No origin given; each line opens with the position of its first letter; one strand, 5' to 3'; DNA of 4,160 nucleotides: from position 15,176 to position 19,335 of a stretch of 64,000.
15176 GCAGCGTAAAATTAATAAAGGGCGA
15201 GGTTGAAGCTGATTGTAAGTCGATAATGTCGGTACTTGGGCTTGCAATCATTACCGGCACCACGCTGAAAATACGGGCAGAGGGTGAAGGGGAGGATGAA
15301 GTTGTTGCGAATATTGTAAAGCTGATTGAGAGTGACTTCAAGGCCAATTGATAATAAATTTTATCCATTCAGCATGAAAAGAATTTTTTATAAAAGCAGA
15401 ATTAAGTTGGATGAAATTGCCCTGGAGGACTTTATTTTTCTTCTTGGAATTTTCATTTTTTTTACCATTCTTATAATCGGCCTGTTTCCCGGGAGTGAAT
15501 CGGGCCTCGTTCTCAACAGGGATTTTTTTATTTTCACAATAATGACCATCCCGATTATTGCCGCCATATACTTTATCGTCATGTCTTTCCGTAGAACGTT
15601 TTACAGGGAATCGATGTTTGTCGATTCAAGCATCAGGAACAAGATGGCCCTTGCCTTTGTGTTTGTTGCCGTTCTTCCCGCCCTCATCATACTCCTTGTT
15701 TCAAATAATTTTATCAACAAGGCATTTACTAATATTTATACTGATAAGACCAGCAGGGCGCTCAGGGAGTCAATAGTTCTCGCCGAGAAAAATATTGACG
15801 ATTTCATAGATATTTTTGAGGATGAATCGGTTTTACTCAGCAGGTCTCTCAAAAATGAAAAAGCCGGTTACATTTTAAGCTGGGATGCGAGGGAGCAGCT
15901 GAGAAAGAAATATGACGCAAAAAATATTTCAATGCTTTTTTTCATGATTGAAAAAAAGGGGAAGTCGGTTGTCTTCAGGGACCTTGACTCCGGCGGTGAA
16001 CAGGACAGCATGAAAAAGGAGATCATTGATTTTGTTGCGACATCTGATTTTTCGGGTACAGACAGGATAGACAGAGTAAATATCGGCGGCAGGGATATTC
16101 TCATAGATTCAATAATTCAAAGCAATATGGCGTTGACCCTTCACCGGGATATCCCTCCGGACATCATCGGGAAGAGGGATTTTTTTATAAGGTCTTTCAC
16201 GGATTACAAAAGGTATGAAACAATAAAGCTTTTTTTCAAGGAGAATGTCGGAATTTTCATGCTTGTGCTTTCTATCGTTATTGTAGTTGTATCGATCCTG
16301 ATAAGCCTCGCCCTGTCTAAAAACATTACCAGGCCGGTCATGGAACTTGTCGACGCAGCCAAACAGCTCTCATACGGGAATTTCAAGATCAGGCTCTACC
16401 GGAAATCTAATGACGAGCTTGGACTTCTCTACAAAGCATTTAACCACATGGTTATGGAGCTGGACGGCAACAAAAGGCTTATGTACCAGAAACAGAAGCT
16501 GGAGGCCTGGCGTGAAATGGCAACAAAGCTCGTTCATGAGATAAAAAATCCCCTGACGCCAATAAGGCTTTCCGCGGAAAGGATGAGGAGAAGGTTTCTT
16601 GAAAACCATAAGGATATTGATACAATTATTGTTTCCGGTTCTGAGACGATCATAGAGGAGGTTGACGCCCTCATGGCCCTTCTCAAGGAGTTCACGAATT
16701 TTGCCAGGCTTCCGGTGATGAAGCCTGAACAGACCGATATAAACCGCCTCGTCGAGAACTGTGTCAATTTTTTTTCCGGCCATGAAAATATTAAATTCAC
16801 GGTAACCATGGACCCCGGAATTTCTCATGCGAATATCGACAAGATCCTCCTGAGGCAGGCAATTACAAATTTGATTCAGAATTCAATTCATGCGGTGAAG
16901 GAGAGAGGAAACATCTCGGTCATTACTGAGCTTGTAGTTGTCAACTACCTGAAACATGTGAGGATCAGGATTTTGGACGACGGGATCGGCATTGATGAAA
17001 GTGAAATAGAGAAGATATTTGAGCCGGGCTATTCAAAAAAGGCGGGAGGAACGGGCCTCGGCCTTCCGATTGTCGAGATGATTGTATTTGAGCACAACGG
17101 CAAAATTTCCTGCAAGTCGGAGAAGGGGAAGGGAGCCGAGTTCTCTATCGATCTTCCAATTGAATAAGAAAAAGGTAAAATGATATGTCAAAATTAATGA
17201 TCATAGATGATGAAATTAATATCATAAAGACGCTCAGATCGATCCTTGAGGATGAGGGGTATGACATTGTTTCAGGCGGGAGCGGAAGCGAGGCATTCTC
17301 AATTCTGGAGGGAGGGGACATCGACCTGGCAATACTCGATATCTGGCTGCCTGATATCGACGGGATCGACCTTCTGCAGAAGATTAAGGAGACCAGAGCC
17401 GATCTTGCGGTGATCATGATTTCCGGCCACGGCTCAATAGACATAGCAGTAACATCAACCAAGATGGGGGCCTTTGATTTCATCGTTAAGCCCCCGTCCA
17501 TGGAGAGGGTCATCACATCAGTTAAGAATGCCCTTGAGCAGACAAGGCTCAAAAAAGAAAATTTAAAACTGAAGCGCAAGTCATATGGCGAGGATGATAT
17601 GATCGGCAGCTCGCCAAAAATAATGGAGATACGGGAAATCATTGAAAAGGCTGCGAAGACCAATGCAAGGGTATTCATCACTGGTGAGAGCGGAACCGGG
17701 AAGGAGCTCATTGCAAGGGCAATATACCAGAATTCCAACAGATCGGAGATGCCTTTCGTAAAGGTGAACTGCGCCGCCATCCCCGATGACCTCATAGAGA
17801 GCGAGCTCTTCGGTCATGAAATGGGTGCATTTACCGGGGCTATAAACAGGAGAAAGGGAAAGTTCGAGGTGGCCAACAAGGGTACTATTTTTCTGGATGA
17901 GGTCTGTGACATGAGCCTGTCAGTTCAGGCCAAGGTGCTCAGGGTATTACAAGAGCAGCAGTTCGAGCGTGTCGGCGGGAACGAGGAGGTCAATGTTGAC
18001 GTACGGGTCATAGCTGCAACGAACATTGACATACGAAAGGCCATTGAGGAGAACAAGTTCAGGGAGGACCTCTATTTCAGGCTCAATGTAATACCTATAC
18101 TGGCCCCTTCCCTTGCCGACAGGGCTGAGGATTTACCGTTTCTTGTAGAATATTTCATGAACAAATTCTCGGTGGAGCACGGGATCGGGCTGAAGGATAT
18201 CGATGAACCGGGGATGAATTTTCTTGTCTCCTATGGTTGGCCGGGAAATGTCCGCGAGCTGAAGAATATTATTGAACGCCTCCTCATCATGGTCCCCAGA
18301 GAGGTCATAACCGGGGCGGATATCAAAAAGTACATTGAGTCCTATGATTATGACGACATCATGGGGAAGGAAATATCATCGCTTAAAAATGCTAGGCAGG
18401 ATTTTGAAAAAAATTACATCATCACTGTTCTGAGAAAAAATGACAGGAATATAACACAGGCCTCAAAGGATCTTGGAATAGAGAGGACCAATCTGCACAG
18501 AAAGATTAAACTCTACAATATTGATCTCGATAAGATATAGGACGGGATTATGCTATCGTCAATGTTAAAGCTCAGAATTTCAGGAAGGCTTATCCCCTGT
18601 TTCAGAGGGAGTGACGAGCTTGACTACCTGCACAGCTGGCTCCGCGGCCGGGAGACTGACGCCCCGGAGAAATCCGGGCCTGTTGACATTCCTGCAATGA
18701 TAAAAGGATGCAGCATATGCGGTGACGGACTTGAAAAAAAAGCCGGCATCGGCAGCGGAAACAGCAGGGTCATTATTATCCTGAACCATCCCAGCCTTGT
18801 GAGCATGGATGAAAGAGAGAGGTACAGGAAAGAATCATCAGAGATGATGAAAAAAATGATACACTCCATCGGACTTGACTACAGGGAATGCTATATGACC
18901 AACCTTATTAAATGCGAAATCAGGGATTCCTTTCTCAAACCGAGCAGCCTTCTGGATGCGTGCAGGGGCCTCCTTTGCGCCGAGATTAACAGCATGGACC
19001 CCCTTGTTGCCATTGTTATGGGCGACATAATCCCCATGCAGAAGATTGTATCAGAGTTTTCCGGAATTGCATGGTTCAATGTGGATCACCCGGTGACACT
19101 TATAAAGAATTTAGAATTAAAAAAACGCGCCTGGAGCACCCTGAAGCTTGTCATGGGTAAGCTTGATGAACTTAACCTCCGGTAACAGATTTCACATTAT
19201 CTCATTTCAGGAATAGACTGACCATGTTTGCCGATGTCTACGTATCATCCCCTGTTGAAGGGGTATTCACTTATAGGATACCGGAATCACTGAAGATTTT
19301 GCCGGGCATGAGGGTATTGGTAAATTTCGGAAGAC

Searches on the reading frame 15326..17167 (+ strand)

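Call 38: search_protein_families(library=pfam, proteins=[window:15326-17167:+], max_evalue=0.001)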
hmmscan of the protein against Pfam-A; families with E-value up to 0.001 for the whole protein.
window:15326-17167:+ (613 aa): 4 families
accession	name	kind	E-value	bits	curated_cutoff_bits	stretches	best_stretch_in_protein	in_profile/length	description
PF02518.31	HATPase_c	-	1.8e-23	83.5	26.4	1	505-612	2-109/111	Histidine kinase-, DNA gyrase B-, and HSP90-like ATPase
PF00672.30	HAMP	-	4.7e-10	40.1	25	1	330-379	2-51/53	HAMP domain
PF00512.31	HisKA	-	1.8e-07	31.5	26.9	1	395-462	2-63/66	His Kinase A (phospho-acceptor) domain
PF13589.12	HATPase_c_3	-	5.2e-06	27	25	1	510-573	4-62/137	Histidine kinase-, DNA gyrase B-, and HSP90-like ATPase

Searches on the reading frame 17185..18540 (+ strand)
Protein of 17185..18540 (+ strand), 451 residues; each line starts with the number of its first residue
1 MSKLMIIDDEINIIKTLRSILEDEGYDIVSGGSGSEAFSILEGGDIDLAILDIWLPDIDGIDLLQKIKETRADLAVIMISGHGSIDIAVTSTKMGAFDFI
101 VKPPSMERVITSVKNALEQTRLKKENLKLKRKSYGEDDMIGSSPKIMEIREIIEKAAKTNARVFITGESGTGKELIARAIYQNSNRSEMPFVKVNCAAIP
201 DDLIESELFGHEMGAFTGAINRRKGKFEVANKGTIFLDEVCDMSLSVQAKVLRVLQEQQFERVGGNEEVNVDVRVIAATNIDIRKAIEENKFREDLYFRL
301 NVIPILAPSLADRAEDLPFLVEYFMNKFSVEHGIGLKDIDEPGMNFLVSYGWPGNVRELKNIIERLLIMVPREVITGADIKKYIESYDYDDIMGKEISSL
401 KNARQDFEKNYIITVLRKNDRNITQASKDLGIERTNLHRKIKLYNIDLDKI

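Call 38: search_protein_families(library=pfam, proteins=[window:17185-18540:+], max_evalue=0.001)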
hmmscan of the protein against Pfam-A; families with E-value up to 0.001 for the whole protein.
window:17185-18540:+ (451 aa): 9 families
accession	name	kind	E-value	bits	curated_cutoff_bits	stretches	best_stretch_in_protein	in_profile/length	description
PF00158.32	Sigma54_activat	-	3.7e-73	245.2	20.2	1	139-305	1-167/168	Sigma-54 interaction domain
PF00072.30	Response_reg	-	8.8e-27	93.9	30.2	1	5-113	2-110/111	Response regulator receiver domain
PF14532.12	Sigma54_activ_2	-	9.8e-22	78.1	25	1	140-305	1-133/138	Sigma-54 interaction domain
PF25601.1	AAA_lid_14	-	6.5e-21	74.4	27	1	312-386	2-76/87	AAA+ ATPase lid domain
PF02954.25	HTH_8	-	3.1e-09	36.8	22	1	405-443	3-41/42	Bacterial regulatory protein, Fis family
PF07728.20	AAA_5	-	3.3e-09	37.3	22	1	163-281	2-123/139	AAA domain (dynein-related subfamily)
PF00004.35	AAA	-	2.3e-07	31.8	21.2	1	164-294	2-125/131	ATPase family associated with various cellular activities (AAA)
PF01078.27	Mg_chelatase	-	8.3e-05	22.5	20.3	0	218-280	93-157/207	Magnesium chelatase, subunit ChlI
PF07724.20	AAA_2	-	0.00061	20.3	27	0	162-292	5-136/166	AAA domain (Cdc48 subfamily)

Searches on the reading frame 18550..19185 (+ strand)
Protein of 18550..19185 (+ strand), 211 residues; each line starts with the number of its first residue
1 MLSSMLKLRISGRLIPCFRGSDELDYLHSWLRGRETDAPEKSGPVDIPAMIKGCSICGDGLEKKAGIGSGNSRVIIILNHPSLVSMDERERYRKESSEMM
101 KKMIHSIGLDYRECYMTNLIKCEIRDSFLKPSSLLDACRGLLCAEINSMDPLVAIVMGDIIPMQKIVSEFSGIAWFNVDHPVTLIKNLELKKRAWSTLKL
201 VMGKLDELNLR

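Call 38: search_protein_families(library=pfam, proteins=[window:18550-19185:+], max_evalue=0.001)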
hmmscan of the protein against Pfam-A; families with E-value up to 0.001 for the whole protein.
window:18550-19185:+ (211 aa): 1 family
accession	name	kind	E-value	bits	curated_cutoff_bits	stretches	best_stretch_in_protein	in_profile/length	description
PF03167.25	UDG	-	1.8e-10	41.5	24.3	1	67-199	3-141/141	Uracil DNA glycosylase superfamily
